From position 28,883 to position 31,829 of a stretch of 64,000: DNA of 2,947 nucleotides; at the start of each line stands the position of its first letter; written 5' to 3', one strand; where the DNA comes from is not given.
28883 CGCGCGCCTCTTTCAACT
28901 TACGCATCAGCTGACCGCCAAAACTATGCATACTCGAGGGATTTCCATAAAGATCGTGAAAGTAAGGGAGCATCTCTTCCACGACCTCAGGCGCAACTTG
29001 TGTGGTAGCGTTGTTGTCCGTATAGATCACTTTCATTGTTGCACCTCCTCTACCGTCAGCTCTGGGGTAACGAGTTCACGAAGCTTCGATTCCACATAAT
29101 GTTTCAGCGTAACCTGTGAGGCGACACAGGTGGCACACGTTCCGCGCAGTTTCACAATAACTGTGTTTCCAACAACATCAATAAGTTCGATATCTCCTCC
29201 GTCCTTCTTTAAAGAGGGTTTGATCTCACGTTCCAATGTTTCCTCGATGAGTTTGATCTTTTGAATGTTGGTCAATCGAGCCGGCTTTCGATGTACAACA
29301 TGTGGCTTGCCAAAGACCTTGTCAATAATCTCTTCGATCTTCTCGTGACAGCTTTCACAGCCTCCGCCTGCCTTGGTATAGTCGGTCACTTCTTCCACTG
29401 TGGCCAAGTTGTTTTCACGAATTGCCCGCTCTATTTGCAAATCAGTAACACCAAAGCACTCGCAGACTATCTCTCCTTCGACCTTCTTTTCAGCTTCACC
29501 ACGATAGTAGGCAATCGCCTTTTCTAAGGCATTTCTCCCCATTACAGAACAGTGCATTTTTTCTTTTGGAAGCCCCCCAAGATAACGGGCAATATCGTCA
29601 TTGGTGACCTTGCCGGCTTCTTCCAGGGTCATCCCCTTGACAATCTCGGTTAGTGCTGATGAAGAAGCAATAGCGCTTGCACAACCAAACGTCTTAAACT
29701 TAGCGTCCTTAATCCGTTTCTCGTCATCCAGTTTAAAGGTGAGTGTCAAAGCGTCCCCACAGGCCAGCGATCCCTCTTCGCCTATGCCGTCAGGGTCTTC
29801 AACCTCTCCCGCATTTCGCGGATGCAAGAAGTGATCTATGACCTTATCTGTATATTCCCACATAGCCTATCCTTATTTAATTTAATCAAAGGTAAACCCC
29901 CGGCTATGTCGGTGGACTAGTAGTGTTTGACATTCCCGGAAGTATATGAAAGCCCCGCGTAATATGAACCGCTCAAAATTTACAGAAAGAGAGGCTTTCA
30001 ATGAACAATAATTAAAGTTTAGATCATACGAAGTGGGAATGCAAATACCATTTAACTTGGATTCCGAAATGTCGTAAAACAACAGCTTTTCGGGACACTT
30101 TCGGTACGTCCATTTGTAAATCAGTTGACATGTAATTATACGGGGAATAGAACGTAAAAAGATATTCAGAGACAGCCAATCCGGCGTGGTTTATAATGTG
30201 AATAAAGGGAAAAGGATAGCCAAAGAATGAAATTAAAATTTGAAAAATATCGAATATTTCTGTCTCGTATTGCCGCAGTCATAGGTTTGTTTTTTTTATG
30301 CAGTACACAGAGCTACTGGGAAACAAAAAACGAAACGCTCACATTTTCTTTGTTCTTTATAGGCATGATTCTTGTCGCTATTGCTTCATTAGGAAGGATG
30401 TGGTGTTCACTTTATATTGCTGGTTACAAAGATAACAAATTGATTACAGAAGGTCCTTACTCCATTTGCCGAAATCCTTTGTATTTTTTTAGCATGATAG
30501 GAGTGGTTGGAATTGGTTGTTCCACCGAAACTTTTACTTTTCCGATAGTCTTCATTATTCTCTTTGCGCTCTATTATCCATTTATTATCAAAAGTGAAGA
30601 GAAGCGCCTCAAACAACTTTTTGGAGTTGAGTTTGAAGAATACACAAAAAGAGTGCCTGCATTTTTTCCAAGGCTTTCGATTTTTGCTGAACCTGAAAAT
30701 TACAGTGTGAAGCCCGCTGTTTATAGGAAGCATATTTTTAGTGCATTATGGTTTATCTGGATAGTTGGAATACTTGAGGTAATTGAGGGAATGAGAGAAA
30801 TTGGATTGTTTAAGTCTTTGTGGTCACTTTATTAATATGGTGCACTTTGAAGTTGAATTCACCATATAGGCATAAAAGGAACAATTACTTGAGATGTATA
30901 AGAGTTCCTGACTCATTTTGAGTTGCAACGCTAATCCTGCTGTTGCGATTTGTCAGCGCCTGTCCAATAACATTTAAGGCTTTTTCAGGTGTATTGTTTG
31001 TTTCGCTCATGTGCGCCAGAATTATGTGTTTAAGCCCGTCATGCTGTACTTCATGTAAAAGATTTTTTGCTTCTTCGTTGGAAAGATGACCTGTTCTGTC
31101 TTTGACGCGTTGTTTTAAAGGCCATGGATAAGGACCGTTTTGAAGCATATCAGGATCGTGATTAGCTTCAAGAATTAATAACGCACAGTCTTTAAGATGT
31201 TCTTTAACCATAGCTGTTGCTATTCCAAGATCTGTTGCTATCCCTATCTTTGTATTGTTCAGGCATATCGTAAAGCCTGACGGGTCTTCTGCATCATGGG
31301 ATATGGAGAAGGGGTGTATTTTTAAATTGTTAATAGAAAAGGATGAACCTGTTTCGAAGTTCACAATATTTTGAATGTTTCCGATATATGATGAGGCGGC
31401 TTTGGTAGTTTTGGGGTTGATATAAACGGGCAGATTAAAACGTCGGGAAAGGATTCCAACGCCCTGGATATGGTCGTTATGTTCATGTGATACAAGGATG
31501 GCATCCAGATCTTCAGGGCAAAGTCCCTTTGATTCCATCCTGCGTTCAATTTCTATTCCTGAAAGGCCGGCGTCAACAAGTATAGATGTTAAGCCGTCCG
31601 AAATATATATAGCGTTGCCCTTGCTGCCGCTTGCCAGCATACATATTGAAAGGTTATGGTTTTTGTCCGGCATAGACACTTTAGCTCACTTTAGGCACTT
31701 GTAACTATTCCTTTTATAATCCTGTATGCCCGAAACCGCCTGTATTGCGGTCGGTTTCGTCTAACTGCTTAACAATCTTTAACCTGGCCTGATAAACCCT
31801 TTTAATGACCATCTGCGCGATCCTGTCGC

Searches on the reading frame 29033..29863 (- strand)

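Call 47: search_protein_families(library=pfam, proteins=[window:29033-29863:-], max_evalue=0.001)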
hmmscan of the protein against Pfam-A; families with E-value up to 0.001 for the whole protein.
window:29033-29863:- (276 aa): 3 families
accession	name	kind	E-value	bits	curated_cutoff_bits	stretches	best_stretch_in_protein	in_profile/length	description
PF01592.21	NifU_N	-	7.9e-49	165.5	22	1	3-124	1-124/127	NifU-like N terminal domain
PF01106.22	NifU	-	1.9e-22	79.6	27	1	206-272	1-67/67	NifU-like domain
PF04324.20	Fer2_BFD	-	1.2e-20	74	26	1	132-181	1-49/50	BFD-like [2Fe-2S] binding domain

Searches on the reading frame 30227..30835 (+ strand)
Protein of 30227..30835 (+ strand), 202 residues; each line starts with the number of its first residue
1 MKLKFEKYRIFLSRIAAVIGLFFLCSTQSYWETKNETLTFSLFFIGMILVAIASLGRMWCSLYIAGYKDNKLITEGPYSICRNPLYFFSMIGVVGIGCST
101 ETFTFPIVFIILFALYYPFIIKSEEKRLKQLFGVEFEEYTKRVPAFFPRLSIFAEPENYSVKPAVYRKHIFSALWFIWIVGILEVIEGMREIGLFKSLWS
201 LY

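Call 47: search_protein_families(library=pfam, proteins=[window:30227-30835:+], max_evalue=0.001)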
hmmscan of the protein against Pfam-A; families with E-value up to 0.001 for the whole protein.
window:30227-30835:+ (202 aa): 2 families
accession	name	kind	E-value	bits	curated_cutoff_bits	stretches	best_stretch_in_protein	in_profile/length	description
PF04191.18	PEMT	-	4.7e-09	37.1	25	1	42-133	9-103/105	Phospholipid methyltransferase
PF04140.19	ICMT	-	5.4e-08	33.6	24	1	40-129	4-94/95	Isoprenylcysteine carboxyl methyltransferase (ICMT) family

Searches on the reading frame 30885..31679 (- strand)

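Call 47: search_protein_families(library=pfam, proteins=[window:30885-31679:-], max_evalue=0.001)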
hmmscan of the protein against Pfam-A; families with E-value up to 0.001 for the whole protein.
window:30885-31679:- (264 aa): 2 families
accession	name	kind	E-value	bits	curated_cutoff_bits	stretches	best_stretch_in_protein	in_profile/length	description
PF12706.13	Lactamase_B_2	-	3.7e-20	72.8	27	1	32-224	2-200/200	Beta-lactamase superfamily domain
PF00753.33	Lactamase_B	-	4.8e-13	49.9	22.7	1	20-95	5-81/196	Metallo-beta-lactamase superfamily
